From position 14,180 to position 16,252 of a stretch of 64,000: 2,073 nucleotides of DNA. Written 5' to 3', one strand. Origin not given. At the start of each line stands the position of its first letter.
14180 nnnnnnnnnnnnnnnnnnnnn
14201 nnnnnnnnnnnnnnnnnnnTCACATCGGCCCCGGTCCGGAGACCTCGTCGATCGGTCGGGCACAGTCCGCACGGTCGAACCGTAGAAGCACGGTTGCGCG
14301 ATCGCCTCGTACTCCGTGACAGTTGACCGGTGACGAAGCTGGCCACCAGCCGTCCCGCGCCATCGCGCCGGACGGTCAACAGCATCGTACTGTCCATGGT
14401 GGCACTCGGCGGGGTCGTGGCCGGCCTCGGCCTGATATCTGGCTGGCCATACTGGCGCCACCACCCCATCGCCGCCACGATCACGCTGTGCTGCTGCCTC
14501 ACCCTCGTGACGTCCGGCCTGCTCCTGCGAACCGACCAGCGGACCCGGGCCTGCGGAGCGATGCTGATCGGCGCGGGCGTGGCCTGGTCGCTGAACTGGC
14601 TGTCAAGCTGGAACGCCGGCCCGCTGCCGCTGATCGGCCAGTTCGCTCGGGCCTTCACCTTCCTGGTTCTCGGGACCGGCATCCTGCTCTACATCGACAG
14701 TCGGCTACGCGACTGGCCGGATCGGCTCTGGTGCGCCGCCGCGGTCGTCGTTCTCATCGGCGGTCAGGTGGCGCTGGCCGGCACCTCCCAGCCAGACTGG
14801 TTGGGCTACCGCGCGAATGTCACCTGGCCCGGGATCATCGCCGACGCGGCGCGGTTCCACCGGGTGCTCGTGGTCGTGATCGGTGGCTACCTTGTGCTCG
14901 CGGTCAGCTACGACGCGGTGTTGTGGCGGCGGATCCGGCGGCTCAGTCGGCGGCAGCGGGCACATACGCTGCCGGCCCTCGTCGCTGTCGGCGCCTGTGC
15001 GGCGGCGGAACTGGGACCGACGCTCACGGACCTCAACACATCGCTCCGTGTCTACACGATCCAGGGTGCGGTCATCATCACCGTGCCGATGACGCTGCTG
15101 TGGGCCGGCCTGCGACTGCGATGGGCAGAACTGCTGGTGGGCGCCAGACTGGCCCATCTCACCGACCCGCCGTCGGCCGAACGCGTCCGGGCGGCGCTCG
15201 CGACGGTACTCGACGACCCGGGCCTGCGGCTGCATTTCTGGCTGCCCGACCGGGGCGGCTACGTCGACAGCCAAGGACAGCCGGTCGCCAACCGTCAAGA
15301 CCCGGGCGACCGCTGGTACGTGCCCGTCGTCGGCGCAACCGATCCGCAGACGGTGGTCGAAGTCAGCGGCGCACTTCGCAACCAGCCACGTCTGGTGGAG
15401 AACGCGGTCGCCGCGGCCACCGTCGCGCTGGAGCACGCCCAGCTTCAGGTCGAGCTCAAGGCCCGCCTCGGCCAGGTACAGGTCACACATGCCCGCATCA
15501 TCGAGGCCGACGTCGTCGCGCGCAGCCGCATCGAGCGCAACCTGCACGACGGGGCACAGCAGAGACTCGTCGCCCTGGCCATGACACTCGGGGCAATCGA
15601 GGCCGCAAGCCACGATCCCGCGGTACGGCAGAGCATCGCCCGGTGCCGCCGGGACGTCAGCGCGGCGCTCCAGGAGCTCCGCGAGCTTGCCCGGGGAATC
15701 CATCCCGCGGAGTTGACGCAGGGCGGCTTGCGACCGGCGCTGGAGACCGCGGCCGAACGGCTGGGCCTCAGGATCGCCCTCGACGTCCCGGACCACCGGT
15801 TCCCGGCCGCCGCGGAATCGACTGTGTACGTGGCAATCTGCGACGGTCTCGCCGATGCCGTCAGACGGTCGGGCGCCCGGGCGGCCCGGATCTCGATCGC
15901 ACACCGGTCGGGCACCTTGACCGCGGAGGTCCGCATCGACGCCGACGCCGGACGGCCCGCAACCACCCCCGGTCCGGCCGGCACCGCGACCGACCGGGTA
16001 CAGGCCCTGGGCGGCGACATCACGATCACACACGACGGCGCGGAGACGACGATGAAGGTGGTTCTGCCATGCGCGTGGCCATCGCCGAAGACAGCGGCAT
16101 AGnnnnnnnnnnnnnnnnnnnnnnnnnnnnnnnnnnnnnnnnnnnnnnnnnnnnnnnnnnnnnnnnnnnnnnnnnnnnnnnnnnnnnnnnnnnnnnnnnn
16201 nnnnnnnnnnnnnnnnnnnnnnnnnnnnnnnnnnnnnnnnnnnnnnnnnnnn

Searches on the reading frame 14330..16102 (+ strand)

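Call 74: search_protein_families(library=pfam, proteins=[window:14330-16102:+], max_evalue=0.001)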
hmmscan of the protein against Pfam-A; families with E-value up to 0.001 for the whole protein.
window:14330-16102:+ (590 aa): 1 family
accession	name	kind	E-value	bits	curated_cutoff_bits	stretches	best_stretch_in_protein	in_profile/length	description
PF07730.19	HisKA_3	-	1.8e-12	48.1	24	1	398-462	2-68/68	Histidine kinase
